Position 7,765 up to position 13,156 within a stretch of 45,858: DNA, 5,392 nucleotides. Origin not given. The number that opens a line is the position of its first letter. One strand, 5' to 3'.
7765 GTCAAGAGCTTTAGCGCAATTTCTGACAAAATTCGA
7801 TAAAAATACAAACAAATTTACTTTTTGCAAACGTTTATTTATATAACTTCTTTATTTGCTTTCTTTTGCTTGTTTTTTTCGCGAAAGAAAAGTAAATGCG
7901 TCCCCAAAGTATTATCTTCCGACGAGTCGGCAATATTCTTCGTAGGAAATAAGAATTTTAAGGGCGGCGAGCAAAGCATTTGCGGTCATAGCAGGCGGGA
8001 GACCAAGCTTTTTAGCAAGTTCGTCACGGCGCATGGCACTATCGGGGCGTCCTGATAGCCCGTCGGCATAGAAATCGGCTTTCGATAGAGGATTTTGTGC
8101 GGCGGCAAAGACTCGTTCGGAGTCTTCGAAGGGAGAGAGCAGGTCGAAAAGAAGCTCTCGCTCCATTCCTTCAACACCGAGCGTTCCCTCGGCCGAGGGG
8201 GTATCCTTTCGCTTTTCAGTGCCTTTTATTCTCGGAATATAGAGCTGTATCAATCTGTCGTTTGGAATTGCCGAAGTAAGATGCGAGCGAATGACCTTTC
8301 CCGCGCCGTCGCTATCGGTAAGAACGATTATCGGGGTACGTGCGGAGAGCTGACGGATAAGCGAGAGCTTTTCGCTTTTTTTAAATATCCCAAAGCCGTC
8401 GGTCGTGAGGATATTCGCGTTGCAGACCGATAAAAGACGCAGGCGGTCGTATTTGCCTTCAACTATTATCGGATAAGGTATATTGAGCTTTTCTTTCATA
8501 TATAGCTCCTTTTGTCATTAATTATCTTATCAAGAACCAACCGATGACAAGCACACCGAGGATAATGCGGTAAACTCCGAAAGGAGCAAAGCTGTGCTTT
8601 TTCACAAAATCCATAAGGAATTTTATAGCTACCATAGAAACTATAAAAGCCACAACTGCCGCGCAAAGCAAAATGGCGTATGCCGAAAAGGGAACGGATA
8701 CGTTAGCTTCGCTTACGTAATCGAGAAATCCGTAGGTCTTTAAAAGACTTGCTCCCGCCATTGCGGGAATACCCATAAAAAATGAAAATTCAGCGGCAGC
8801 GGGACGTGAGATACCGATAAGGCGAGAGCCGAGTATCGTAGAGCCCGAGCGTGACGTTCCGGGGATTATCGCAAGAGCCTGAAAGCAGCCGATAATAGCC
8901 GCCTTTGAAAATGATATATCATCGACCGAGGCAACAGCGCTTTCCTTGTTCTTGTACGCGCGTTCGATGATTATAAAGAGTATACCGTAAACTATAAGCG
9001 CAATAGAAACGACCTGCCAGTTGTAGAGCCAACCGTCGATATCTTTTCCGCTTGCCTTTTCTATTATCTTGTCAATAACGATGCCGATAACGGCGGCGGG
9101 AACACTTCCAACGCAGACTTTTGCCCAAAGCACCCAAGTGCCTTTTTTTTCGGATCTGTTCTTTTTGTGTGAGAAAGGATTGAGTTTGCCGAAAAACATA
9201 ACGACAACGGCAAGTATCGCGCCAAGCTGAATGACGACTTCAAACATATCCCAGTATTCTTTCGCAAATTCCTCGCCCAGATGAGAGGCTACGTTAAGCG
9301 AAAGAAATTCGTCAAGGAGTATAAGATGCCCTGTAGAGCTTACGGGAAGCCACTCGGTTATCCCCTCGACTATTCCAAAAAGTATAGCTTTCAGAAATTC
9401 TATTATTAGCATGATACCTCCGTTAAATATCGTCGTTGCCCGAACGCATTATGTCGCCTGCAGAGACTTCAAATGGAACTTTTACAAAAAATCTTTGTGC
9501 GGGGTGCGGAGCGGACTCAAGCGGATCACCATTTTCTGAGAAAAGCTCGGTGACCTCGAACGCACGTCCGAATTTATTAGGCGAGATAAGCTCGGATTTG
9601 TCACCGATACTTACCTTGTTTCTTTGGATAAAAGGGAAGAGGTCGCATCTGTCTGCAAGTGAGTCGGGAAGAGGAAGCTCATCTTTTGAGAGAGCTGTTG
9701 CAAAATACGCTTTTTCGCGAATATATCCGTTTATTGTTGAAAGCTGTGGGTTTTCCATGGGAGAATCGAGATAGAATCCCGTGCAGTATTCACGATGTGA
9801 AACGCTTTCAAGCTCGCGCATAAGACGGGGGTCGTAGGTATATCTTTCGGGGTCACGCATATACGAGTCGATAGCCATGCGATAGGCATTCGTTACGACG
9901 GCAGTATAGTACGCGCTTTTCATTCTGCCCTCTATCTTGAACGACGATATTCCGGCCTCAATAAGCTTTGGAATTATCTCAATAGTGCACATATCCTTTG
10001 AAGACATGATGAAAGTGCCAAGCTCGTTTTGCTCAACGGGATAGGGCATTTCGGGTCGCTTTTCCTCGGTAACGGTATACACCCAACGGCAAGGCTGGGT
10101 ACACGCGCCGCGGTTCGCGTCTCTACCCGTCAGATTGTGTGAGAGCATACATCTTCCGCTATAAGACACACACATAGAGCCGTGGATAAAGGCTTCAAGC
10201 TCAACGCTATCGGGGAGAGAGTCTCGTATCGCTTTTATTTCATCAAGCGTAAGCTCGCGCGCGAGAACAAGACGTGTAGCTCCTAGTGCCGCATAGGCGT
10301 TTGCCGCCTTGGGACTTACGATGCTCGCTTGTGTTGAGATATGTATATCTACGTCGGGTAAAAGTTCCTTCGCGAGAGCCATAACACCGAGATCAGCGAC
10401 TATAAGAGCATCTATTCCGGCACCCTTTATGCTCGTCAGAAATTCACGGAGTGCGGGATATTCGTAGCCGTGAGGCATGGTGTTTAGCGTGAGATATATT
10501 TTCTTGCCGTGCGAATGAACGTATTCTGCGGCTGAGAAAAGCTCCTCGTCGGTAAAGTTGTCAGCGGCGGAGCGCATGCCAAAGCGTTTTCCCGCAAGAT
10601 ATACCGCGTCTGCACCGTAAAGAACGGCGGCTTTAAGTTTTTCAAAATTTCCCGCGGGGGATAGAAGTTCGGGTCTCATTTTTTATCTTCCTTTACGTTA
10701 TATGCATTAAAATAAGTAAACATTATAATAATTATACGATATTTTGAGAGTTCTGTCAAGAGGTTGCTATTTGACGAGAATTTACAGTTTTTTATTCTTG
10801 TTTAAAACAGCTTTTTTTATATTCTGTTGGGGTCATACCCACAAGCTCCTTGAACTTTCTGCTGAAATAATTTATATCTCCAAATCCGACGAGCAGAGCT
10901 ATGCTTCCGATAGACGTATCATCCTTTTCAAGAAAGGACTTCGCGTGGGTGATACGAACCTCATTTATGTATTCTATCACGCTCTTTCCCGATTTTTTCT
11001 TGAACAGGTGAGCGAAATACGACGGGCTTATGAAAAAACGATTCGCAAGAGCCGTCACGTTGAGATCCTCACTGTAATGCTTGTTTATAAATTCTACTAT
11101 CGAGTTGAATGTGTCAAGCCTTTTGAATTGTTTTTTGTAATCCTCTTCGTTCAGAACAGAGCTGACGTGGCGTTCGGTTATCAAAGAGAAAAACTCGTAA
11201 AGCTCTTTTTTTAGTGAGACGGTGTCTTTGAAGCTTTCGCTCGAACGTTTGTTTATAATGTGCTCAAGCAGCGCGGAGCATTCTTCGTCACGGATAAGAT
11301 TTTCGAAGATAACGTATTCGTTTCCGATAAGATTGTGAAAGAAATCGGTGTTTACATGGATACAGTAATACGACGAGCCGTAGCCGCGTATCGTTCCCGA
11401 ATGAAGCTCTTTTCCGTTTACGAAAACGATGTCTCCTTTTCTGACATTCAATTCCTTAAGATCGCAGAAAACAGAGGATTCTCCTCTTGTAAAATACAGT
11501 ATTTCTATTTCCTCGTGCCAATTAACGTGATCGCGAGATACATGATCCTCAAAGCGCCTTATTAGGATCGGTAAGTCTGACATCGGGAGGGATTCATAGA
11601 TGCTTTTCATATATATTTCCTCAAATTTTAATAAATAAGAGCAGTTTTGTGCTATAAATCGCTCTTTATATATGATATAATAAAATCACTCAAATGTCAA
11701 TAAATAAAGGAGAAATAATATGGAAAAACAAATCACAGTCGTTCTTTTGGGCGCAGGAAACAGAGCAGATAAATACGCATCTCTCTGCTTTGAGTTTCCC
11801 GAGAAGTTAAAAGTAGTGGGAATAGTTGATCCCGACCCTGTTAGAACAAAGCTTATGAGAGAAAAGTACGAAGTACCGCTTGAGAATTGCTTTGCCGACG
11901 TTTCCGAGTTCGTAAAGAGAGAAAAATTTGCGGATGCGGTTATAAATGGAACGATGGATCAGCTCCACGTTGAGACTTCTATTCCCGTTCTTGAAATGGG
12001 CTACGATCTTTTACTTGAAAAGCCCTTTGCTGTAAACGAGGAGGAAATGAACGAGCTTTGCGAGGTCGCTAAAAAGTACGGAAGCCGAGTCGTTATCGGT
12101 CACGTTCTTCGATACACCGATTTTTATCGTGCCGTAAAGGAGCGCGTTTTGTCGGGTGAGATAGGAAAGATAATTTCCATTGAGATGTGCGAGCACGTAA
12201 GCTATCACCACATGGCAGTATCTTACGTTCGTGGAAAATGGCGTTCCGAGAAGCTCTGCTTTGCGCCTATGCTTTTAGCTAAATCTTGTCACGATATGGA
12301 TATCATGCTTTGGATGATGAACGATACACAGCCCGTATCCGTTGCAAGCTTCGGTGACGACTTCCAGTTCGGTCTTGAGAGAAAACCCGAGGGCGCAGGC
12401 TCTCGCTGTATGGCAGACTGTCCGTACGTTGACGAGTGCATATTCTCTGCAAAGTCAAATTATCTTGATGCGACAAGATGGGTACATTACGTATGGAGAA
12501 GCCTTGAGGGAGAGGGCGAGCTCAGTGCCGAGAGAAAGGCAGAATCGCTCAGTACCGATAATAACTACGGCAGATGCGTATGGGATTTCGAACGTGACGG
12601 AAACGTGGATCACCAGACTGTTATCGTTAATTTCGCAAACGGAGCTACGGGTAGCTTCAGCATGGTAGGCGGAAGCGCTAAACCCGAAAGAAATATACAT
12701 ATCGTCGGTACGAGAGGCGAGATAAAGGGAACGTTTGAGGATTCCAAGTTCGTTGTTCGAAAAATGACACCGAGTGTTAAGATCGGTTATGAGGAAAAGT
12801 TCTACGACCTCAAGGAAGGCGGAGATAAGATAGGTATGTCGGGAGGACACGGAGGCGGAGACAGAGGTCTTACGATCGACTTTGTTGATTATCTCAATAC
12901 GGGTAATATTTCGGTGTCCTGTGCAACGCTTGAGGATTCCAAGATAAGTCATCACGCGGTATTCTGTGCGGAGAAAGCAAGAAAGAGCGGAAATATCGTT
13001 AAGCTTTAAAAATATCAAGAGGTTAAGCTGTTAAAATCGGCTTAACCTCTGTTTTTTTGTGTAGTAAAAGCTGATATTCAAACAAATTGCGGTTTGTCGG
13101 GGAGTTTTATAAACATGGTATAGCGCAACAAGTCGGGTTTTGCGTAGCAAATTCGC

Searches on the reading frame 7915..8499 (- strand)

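Call 77: search_protein_families(library=pfam, proteins=[window:7915-8499:-], max_evalue=0.001)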
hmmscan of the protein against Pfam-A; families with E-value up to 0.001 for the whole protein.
window:7915-8499:- (195 aa): 2 families
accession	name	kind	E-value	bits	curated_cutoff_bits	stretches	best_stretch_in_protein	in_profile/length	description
PF13331.11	DUF4093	-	2.8e-16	60.3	25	1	107-191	2-84/86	Domain of unknown function (DUF4093)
PF01751.28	Toprim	-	0.00074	20.1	23.1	0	11-78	3-84/96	Toprim domain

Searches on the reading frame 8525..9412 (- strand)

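Call 92: search_protein_families(library=pfam, proteins=[window:8525-9412:-], max_evalue=0.00001)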
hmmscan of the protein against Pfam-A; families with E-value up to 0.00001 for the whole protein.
window:8525-9412:- (296 aa): 1 family
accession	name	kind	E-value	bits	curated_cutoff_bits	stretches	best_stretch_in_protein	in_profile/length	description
PF02673.24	BacA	-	3.2e-81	273.3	33.4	1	9-288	1-257/257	Bacitracin resistance protein BacA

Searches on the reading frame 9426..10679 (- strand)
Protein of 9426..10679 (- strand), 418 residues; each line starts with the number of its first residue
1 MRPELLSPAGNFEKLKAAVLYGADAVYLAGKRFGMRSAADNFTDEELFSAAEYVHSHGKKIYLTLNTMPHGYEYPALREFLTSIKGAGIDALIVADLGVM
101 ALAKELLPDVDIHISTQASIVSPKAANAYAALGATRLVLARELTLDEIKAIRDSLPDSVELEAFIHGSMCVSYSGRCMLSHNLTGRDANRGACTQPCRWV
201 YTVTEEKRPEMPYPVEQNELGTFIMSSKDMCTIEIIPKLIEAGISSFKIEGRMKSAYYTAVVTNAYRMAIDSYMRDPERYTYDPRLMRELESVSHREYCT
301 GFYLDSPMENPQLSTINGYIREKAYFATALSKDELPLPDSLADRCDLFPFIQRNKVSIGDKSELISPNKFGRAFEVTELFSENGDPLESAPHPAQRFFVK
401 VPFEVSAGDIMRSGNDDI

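Call 92: search_protein_families(library=pfam, proteins=[window:9426-10679:-], max_evalue=0.00001)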
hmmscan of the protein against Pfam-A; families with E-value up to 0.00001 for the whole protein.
window:9426-10679:- (418 aa): 2 families
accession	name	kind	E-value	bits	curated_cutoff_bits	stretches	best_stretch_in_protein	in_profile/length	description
PF01136.24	Peptidase_U32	-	3.9e-93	311.5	22.4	1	76-307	3-231/233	Peptidase family U32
PF16325.11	Peptidase_U32_C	-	1e-15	58.1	28.2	1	350-412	21-83/83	Peptidase family U32 C-terminal domain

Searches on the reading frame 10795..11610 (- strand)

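Call 92: search_protein_families(library=pfam, proteins=[window:10795-11610:-], max_evalue=0.00001)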
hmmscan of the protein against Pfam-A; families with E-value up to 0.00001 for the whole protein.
window:10795-11610:- (272 aa): 3 families
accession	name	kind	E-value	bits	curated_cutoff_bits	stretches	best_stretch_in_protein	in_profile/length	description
PF12833.13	HTH_18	-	7.1e-23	81.1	33.6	1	188-266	1-79/80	Helix-turn-helix domain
PF00165.29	HTH_AraC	-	4.9e-20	71.6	26.6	2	228-264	2-40/42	Bacterial regulatory helix-turn-helix proteins, AraC family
PF02311.25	AraC_binding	-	2e-12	47.4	21.1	1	19-140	10-134/135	AraC-like ligand binding domain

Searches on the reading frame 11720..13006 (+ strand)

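Call 92: search_protein_families(library=pfam, proteins=[window:11720-13006:+], max_evalue=0.00001)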
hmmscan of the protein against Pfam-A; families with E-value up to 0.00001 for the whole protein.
window:11720-13006:+ (429 aa): 3 families
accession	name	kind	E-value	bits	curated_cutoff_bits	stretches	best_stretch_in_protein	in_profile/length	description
PF01408.29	GFO_IDH_MocA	-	1.9e-16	61.3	24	1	5-128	1-120/120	Oxidoreductase family, NAD-binding Rossmann fold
PF22725.1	GFO_IDH_MocA_C3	-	8.8e-13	48.8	27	1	136-213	1-73/124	GFO/IDH/MocA C-terminal domain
PF02894.22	GFO_IDH_MocA_C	-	2.9e-12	47.3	22.9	1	140-397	1-188/218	Oxidoreductase family, C-terminal alpha/beta domain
